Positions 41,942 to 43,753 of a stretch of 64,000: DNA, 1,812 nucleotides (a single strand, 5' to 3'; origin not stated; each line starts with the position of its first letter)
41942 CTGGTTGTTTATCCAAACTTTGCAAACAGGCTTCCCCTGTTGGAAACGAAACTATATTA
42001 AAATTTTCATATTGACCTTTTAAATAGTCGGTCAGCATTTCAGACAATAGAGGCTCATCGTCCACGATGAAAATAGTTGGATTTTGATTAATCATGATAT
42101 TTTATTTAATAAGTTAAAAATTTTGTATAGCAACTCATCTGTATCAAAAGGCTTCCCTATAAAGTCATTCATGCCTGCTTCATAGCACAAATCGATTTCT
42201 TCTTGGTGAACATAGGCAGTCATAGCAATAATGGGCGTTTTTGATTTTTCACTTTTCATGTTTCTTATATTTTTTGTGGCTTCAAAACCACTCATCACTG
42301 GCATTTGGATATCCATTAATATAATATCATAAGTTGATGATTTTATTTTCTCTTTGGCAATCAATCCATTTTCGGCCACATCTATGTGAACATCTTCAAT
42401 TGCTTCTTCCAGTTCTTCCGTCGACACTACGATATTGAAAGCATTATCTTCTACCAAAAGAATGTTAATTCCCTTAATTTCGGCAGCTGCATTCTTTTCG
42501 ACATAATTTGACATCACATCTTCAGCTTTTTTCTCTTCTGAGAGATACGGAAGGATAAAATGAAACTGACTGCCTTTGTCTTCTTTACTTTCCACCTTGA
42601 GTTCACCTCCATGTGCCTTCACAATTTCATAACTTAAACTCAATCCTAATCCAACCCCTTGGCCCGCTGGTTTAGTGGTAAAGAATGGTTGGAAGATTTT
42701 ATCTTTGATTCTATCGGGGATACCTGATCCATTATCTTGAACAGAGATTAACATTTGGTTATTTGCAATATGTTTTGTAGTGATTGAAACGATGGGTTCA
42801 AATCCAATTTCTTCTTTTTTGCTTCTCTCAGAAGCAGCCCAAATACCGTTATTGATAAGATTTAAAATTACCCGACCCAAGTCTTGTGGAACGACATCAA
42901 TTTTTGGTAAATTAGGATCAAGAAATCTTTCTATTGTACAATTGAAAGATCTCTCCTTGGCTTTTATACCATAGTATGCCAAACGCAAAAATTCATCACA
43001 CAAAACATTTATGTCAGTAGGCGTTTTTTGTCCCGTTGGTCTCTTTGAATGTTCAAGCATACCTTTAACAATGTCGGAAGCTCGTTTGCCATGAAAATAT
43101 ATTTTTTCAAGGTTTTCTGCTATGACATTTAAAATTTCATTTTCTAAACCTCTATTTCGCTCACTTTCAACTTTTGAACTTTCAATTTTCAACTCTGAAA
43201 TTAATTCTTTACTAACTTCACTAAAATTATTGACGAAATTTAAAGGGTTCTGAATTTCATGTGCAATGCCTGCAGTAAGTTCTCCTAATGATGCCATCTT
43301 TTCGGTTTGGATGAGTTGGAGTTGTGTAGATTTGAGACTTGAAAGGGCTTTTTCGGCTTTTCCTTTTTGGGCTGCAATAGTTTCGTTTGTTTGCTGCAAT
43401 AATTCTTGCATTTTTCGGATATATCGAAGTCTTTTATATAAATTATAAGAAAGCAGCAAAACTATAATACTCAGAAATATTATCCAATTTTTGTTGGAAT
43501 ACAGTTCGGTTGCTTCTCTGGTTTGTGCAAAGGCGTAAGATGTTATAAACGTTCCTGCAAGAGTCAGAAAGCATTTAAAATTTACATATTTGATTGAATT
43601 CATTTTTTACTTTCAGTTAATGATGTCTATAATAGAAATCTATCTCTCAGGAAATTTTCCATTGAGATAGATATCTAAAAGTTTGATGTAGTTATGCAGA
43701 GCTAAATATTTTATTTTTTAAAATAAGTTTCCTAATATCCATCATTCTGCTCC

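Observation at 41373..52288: SusC/SusD pair embedded between two paralogous hybrid kinases plus Hpt/REC and a LytTR regulator, with no enzymes: candidate non-canonical nutrient- or signal-sensing system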

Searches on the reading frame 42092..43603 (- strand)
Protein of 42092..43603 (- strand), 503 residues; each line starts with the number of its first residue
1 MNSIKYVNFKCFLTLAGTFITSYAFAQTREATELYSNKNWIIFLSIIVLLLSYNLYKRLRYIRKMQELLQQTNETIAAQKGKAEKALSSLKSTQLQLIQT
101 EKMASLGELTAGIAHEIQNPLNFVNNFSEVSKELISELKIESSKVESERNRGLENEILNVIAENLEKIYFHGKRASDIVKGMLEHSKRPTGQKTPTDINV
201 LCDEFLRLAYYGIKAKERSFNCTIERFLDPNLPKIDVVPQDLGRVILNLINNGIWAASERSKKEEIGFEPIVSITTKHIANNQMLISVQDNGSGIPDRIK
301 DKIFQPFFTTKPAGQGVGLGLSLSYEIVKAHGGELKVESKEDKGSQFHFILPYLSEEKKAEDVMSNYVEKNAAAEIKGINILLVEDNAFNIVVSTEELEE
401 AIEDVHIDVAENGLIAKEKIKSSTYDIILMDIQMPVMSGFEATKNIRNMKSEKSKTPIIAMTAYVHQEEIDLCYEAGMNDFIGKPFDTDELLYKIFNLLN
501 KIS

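Call 3: search_protein_families(library=pfam, proteins=[window:42092-43603:-], max_evalue=0.01)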
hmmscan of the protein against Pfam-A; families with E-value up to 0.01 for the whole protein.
window:42092-43603:- (503 aa): 5 families
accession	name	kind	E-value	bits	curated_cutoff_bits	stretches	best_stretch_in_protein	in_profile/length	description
PF00072.30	Response_reg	-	4e-24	85.4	30.2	1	381-495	1-110/111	Response regulator receiver domain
PF02518.31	HATPase_c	-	6.7e-23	81.7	26.4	1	239-353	3-109/111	Histidine kinase-, DNA gyrase B-, and HSP90-like ATPase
PF00512.31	HisKA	-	3.3e-06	27.5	26.9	1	106-187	2-62/66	His Kinase A (phospho-acceptor) domain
PF14501.12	HATPase_c_5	-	3.2e-05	24.2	22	1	239-342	3-93/102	GHKL domain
PF13589.12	HATPase_c_3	-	0.0069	16.8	25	0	244-298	5-48/137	Histidine kinase-, DNA gyrase B-, and HSP90-like ATPase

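Call 14: find_homologous_proteins(query=window:42092-43603:-, max_evalue=1e-20)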
Query window:42092-43603:- (503 aa): 8000 proteins with E <= 1e-20 among 8000 candidates; the best 120 are listed.
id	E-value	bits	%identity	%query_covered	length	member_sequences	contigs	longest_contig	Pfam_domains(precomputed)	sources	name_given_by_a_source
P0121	0.0e+0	1080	99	100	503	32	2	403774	PF02518.32,PF00512.32,PF00072.31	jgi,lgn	jgi:signal transduction histidine kinase/CheY-like chemotaxis protein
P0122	2.7e-124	434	65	64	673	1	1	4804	PF13424.13,PF28559.1,PF02518.32,PF00512.32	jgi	jgi:two-component system, NtrC family, sensor kinase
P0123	3.8e-124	433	67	59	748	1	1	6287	PF02518.32,PF00512.32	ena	-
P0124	3.9e-120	420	66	62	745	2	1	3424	PF02518.32,PF00512.32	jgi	jgi:signal transduction histidine kinase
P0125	2.1e-119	418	65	61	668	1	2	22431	PF13424.13,PF02518.32,PF00512.32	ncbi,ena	-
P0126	1.8e-118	415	59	64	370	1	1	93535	PF02518.32,PF00512.32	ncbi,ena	-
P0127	9.9e-118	412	65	62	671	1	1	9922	PF17874.8,PF00515.35,PF13424.13,PF28559.1,PF02518.32,PF00512.32,PF13181.13,PF07719.24,PF13374.13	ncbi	-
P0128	3.5e-116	407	68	56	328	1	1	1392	PF02518.32,PF00512.32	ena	-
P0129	1.9e-115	405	61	63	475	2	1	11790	PF07495.20,PF02518.32,PF00512.32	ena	-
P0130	4.6e-115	403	62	63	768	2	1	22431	PF13424.13,PF02518.32,PF00512.32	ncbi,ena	-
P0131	9.8e-115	402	54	64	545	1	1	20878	PF00515.35,PF13424.13,PF02518.32,PF00512.32,PF14501.13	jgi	jgi:two-component system, NtrC family, sensor kinase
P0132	1.4e-114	402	62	63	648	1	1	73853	PF13424.13,PF28559.1,PF02518.32,PF00512.32,PF13374.13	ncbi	-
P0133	2.6e-114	401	59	63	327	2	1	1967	PF02518.32,PF00512.32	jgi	jgi:signal transduction histidine kinase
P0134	6.7e-114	400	65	57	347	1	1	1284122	PF02518.32,PF00512.32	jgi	jgi:two-component system NtrC family sensor kinase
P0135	1.2e-113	399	62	62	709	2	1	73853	PF13424.13,PF28559.1,PF02518.32,PF00512.32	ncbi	-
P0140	1.7e-112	395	60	62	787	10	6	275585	PF00515.35,PF13424.13,PF02518.32,PF00512.32,PF13181.13,PF07719.24,PF13374.13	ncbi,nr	ncbi:MAG: hypothetical protein IPN49_10215 [Saprospiraceae bacterium]|nr:hypothetical protein [Sapro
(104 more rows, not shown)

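Call 37: find_encoding_contigs(protein=P0121, flank=10000, max_places=3)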
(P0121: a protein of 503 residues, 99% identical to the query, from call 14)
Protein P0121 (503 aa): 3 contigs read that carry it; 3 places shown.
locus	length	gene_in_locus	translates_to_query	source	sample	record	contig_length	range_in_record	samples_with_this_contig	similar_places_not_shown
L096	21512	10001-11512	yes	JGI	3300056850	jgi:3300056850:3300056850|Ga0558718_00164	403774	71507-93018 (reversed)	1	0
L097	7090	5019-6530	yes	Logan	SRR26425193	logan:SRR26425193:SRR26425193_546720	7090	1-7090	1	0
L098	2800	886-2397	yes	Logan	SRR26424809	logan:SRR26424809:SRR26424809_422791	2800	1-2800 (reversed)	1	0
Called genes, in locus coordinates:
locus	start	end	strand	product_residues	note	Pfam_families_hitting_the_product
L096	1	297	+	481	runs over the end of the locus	PF02310:B12-binding, PF04055:Radical_SAM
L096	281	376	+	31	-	-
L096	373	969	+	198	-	PF02525:Flavodoxin_2, PF03358:FMN_red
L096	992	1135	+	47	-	-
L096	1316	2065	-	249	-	PF00072:Response_reg, PF04397:LytTR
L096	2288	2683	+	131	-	-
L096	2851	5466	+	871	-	PF07719:TPR_2 (faint), PF13424:TPR_12 (faint), PF00512:HisKA, PF02518:HATPase_c, PF00072:Response_reg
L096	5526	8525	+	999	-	PF13620:CarboxypepD_reg, PF13715:CarbopepD_reg_2, PF07715:Plug, PF00593:TonB_dep_Rec_b-barrel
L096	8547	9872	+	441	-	PF14322:SusD-like_3, PF07980:SusD_RagB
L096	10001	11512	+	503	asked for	PF00512:HisKA (faint), PF02518:HATPase_c, PF00072:Response_reg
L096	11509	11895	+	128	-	PF00072:Response_reg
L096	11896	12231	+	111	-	PF01627:Hpt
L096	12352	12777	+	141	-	PF06902:Fer4_19, PF09360:zf-CDGSH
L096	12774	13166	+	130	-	PF02566:OsmC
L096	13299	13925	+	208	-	-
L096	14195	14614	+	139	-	-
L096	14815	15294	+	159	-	PF13577:SnoaL_4 (weak), PF14534:DUF4440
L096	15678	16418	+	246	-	-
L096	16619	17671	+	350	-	-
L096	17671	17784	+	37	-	-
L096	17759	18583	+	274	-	PF08874:DUF1835 (weak)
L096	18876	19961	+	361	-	-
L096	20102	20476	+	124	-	PF03572:Peptidase_S41 (weak)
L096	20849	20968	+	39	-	-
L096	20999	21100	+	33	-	-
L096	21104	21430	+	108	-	PF21716:dnstrm_HI1420, PF01381:HTH_3 (faint)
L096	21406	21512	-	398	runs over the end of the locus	PF00872:Transposase_mut, PF10551:MULE (weak)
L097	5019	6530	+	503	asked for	PF00512:HisKA (faint), PF02518:HATPase_c, PF00072:Response_reg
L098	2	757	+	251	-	?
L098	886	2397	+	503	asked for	PF00512:HisKA (faint), PF02518:HATPase_c, PF00072:Response_reg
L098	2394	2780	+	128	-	PF00072:Response_reg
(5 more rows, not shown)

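Call 63: search_protein_families(library=ncbifam, proteins=[window:42092-43603:-], max_evalue=0.00001)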
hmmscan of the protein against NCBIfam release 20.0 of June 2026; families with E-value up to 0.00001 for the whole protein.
window:42092-43603:- (503 aa): 129 families (the best 25 are shown)
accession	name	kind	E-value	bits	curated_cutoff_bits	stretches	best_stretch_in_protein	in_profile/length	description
NF052574.1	HisKinEspCMyxo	equivalog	5.7e-48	163.7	1200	1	88-495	399-779/785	serine histidine kinase EspC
NF008468.0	PRK11360.1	equivalog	7e-48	163.4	646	1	88-359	378-614/616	two-component system sensor histidine kinase AtoS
TIGR02956.1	TMAO_torS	equivalog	8.5e-47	159.8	676.5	1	165-500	502-821/967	TMAO reductase system sensor histidine kinase/response regulator TorS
NF008302.0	PRK11091.1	equivalog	3.4e-42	144.6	838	1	191-495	351-639/779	aerobic respiration two-component sensor histidine kinase ArcB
NF046026.1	HisKinCckACaul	equivalog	3.2e-40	137.9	1000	1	163-496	339-673/678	cell cycle histidine kinase CckA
NF038348.1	T2SS_HK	subfamily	3.4e-38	131.4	450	1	74-352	295-572/574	histidine kinase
NF052573.1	HisKinEspAMyxo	equivalog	1.4e-36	125.9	1400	1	90-491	368-742/755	serine histidine kinase EspA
NF010076.0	PRK13557.1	subfamily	2.3e-36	125.3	631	1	95-500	152-534/540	histidine kinase famiy protein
NF008318.0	PRK11107.1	equivalog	5.4e-36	124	890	2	365-493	654-779/920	two-component sensor histidine kinase BarA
NF007688.0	PRK10364.1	equivalog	2e-34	119.2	479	1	84-359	218-457/460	two-component system sensor histidine kinase ZraS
NF041947.1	LuxQ_Vibrio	equivalog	6.1e-34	117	1200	1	242-492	588-832/843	quorum-sensing autoinducer 2 sensor kinase/phosphatase LuxQ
NF011874.0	PRK15347.1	equivalog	2.2e-33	115.3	852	2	379-491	691-802/921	two component system sensor kinase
NF010411.0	PRK13837.1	equivalog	3.2e-33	114.7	647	1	58-493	403-806/828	two-component system VirA-like sensor kinase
NF038297.2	hybrid_HK_HrmK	equivalog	8.5e-33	113.8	725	1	84-491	215-600/607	hybrid histidine kinase/response regulator HrmK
NF046020.1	HisKinCckABruc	equivalog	3e-31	108.1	1000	1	93-499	467-867/868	cell cycle histidine kinase CckA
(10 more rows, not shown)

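Call 83: search_protein_representatives(protein=window:42092-43603:-)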
Query: 503 residues. Proteins with E-value up to 0.001 (for the whole library): 1253174; up to 1e-10: 662528; up to 1e-30: 38574. The best 150 are listed.
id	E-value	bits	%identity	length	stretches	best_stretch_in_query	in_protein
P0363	4.4e-141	487.6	50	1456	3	63-363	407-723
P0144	7.4e-112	391.2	66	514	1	64-359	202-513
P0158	1.3e-109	383.9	59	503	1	37-353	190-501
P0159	1.9e-109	383.3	60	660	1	41-351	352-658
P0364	1.8e-108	380.0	65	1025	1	75-348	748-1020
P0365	1.9e-108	380.0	59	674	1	35-352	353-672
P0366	5.5e-107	375.2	63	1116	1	63-352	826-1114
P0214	2.0e-106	373.3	64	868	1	70-353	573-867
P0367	8.2e-106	371.3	64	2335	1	77-352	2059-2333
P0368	1.1e-105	370.9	60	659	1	42-353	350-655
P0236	1.1e-105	370.8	60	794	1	38-352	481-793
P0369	3.5e-105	369.2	66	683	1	70-352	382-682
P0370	3.8e-105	369.1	57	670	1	37-352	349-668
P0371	8.2e-105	368.0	61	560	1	59-352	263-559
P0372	1.0e-104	367.7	57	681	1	29-352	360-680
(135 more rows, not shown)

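Call 84: search_protein_families(library=pfam, proteins=[P0363, P0140], max_evalue=0.0001)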
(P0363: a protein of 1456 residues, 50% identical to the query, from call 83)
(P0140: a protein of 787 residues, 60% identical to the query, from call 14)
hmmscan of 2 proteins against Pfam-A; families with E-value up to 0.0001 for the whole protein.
P0363 (1456 aa): 4 families
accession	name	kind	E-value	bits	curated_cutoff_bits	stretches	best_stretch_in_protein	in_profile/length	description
PF07695.17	7TMR-DISM_7TM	-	2.2e-48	165.3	29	2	907-1118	3-204/205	7TM diverse intracellular signalling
PF02518.31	HATPase_c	-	4.8e-40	136.9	26.4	2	592-716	4-110/111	Histidine kinase-, DNA gyrase B-, and HSP90-like ATPase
PF00512.31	HisKA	-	4e-11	43.2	26.9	1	454-530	2-59/66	His Kinase A (phospho-acceptor) domain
PF13589.12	HATPase_c_3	-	1.6e-05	25.4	25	0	594-674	3-62/137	Histidine kinase-, DNA gyrase B-, and HSP90-like ATPase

P0140 (787 aa): 8 families
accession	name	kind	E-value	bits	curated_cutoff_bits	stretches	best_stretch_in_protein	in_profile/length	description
PF02518.31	HATPase_c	-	2.5e-19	70.2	26.4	1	662-787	5-109/111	Histidine kinase-, DNA gyrase B-, and HSP90-like ATPase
PF13424.12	TPR_12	-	2.3e-11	44.1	30.1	0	230-287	8-67/77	Tetratricopeptide repeat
PF13181.12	TPR_8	-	1.9e-07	31.1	25.7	0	226-254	2-30/34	Tetratricopeptide repeat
PF00512.31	HisKA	-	4.6e-07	30.2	26.9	1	526-565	2-43/66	His Kinase A (phospho-acceptor) domain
PF00515.34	TPR_1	-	6.2e-07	29.4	27.8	0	231-256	7-32/34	Tetratricopeptide repeat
PF07719.23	TPR_2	-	1.3e-06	28.5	27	0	228-255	4-31/34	Tetratricopeptide repeat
PF13374.12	TPR_10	-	3.4e-06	27.3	27.5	0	229-255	6-32/42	Tetratricopeptide repeat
PF13176.12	TPR_7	-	3.8e-05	23.9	27.9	0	231-256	5-30/36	Tetratricopeptide repeat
